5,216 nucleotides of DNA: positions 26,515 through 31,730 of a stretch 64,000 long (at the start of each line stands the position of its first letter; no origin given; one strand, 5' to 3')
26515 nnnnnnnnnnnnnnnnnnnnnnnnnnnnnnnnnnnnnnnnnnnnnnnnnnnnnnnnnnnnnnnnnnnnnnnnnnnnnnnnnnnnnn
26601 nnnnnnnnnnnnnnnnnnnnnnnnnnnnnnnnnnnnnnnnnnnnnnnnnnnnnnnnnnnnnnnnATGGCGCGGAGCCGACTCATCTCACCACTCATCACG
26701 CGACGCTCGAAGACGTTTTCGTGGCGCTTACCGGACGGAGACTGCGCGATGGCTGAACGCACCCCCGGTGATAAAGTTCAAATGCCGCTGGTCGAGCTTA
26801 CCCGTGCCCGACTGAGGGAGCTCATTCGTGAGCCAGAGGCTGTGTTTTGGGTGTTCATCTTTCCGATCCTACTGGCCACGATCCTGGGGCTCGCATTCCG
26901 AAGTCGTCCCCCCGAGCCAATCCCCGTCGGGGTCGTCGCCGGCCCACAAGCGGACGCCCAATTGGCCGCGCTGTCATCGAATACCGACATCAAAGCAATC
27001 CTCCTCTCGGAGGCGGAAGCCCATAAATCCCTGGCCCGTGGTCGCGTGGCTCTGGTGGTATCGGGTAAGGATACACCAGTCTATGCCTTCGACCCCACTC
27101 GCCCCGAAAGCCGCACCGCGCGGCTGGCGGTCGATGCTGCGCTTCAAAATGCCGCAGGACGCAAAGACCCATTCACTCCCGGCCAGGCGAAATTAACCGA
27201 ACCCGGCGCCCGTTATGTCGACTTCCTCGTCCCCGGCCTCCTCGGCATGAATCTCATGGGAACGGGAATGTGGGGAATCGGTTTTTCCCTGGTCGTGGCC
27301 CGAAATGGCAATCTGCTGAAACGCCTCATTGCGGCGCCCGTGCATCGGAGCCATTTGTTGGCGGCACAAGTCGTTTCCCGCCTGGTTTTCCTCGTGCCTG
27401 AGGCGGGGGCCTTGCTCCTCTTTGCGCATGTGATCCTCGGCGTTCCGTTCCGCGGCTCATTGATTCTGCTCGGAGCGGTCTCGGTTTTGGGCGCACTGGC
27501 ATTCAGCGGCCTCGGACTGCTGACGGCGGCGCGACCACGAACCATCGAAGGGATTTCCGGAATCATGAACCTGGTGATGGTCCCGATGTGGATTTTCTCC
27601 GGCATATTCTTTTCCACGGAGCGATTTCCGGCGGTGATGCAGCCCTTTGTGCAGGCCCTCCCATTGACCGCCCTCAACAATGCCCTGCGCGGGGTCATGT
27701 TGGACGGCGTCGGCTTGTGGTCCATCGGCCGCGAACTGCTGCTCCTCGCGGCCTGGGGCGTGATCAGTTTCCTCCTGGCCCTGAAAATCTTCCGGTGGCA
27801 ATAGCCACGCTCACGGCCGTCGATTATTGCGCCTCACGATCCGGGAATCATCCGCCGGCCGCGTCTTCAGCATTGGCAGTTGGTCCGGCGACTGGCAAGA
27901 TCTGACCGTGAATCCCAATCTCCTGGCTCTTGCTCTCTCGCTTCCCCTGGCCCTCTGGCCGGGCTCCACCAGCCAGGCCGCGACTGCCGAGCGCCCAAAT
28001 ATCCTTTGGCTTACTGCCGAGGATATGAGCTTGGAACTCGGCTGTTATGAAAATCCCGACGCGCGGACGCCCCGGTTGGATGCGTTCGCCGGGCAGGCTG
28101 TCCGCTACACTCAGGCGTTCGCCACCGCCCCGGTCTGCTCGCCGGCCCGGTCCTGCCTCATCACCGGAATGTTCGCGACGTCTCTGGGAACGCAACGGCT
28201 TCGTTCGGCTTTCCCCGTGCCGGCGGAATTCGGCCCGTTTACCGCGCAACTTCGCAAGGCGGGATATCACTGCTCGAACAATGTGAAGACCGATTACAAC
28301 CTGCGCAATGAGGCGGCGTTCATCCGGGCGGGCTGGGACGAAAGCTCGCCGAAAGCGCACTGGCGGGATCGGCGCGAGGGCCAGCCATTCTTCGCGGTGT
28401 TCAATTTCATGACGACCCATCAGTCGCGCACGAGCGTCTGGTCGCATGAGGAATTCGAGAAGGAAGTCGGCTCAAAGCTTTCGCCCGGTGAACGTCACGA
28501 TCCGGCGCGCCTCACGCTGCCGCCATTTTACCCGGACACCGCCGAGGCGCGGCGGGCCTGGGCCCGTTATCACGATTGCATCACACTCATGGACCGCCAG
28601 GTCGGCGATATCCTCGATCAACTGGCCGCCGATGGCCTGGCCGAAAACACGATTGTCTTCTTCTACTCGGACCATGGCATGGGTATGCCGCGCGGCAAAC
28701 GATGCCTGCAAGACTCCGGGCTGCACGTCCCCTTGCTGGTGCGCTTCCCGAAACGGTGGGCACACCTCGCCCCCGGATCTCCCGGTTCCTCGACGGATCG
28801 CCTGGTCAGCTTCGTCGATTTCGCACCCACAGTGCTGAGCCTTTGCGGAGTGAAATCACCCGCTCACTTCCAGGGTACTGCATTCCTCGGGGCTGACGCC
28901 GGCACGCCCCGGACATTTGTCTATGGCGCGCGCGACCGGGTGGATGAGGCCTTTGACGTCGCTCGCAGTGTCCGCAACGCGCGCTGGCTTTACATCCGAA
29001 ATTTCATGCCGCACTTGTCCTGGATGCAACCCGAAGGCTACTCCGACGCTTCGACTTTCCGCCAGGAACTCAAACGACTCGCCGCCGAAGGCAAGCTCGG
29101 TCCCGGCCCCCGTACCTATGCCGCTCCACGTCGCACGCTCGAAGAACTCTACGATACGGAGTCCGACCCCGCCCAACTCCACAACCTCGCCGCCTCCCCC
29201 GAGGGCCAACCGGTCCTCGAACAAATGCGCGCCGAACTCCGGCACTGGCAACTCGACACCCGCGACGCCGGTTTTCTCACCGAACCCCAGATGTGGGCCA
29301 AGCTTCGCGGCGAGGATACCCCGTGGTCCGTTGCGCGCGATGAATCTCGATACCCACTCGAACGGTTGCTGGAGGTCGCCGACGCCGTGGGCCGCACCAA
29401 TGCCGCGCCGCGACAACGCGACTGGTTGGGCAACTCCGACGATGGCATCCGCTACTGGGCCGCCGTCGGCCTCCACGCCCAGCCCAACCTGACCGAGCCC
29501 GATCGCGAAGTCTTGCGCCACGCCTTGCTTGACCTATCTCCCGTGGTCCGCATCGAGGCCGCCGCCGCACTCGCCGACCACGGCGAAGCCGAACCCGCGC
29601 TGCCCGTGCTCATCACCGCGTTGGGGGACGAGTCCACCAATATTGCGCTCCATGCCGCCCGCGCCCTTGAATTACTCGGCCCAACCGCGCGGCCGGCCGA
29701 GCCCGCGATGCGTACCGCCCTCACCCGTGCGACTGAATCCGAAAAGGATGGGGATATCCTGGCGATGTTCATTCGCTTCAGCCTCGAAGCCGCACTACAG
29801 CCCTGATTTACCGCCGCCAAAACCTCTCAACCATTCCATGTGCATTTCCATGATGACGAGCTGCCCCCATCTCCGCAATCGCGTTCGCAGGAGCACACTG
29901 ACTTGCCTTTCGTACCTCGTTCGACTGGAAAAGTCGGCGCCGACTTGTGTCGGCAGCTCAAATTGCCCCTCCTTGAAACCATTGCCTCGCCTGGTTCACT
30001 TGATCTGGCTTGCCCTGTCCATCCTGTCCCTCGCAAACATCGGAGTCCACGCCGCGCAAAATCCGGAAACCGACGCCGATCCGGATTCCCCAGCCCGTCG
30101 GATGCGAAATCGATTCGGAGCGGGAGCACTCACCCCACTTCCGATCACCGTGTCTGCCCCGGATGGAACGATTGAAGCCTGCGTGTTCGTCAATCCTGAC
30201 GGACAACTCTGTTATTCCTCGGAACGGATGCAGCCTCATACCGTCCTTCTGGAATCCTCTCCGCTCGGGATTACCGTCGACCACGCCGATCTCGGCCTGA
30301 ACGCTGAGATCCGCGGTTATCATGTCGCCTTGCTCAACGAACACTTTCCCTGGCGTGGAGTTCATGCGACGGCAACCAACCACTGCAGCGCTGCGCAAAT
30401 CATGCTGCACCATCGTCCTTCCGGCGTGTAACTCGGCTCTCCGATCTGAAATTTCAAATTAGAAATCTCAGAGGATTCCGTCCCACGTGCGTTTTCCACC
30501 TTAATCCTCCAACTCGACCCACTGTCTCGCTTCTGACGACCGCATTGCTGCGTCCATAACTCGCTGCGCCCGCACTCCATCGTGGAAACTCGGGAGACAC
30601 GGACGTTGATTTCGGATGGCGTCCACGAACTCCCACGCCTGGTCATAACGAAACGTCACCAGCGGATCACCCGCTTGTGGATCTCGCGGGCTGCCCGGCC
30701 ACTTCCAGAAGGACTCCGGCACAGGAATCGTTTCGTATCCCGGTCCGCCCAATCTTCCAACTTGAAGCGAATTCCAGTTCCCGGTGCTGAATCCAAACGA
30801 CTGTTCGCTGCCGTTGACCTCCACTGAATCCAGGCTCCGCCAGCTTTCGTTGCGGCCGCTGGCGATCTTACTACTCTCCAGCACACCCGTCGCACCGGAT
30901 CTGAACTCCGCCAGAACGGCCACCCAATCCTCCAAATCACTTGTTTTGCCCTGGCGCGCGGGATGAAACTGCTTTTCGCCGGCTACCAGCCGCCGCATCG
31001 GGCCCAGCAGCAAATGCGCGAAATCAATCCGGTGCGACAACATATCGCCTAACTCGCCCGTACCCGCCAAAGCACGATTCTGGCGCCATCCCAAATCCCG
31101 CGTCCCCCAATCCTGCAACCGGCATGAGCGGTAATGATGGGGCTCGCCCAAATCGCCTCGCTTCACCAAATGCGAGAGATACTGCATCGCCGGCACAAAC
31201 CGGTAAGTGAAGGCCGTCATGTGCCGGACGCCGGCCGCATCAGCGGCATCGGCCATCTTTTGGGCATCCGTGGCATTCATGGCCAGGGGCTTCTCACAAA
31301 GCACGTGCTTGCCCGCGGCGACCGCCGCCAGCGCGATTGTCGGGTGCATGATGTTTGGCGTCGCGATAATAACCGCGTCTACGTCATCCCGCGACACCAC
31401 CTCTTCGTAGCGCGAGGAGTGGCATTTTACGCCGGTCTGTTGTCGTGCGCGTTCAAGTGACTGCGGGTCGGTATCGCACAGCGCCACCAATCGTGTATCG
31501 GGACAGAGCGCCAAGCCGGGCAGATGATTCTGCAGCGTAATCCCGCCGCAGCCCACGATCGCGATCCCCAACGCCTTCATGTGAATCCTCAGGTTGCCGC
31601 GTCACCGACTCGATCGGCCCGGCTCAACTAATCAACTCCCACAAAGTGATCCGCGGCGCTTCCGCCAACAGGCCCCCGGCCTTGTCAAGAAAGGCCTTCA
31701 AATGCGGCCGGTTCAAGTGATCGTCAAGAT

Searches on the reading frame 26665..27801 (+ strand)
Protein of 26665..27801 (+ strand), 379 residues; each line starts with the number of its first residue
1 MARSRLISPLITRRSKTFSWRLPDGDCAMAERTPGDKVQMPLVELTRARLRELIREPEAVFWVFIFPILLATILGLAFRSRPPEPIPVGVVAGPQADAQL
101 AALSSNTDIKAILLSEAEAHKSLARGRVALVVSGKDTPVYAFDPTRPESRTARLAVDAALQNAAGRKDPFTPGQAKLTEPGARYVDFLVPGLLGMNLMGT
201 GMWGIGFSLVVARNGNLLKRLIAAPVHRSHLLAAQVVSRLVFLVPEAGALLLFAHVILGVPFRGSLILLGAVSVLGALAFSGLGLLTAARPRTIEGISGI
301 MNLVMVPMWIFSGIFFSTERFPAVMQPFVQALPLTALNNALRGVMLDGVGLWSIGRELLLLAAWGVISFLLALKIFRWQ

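Call 26: search_protein_families(library=pfam, proteins=[window:26665-27801:+], max_evalue=0.001)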
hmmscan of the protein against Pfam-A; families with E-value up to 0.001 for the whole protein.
window:26665-27801:+ (379 aa): 2 families
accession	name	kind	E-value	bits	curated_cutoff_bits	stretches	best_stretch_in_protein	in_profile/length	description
PF12698.13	ABC2_membrane_3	-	1e-28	100.9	31.6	1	60-373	4-346/347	ABC-2 family transporter protein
PF01061.29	ABC2_membrane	-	5.6e-24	85.3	26.9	1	187-346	51-211/211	ABC-2 type transporter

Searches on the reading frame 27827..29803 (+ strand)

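Call 26: search_protein_families(library=pfam, proteins=[window:27827-29803:+], max_evalue=0.001)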
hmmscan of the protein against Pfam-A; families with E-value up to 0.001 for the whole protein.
window:27827-29803:+ (659 aa): 5 families
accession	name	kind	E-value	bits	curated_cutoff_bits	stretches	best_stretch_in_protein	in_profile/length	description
PF00884.28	Sulfatase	-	1.4e-37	130.1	25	2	182-342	160-301/301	Sulfatase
PF16347.10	SGSH_C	-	3.1e-14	53.8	29.3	1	291-354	8-65/154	N-sulphoglucosamine sulphohydrolase, C-terminal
PF13646.12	HEAT_2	-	3.8e-07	30.7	27.7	1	562-643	3-78/88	HEAT repeats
PF01663.27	Phosphodiest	-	6.2e-05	23.2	23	1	185-286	158-222/342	Type I phosphodiesterase / nucleotide pyrophosphatase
PF02995.22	DUF229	-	0.00065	18.9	25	1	248-287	306-345/496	Protein of unknown function (DUF229)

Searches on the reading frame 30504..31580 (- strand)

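Call 26: search_protein_families(library=pfam, proteins=[window:30504-31580:-], max_evalue=0.001)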
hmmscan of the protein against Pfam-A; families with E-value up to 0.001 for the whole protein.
window:30504-31580:- (359 aa): 3 families
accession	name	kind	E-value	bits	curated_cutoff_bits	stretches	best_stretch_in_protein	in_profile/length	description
PF01408.29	GFO_IDH_MocA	-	2.1e-28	99.9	24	1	5-122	2-118/120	Oxidoreductase family, NAD-binding Rossmann fold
PF22725.1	GFO_IDH_MocA_C3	-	3.5e-21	75.9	27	1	133-261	2-122/124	GFO/IDH/MocA C-terminal domain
PF02894.22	GFO_IDH_MocA_C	-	1.7e-20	74.2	22.9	1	138-357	3-218/218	Oxidoreductase family, C-terminal alpha/beta domain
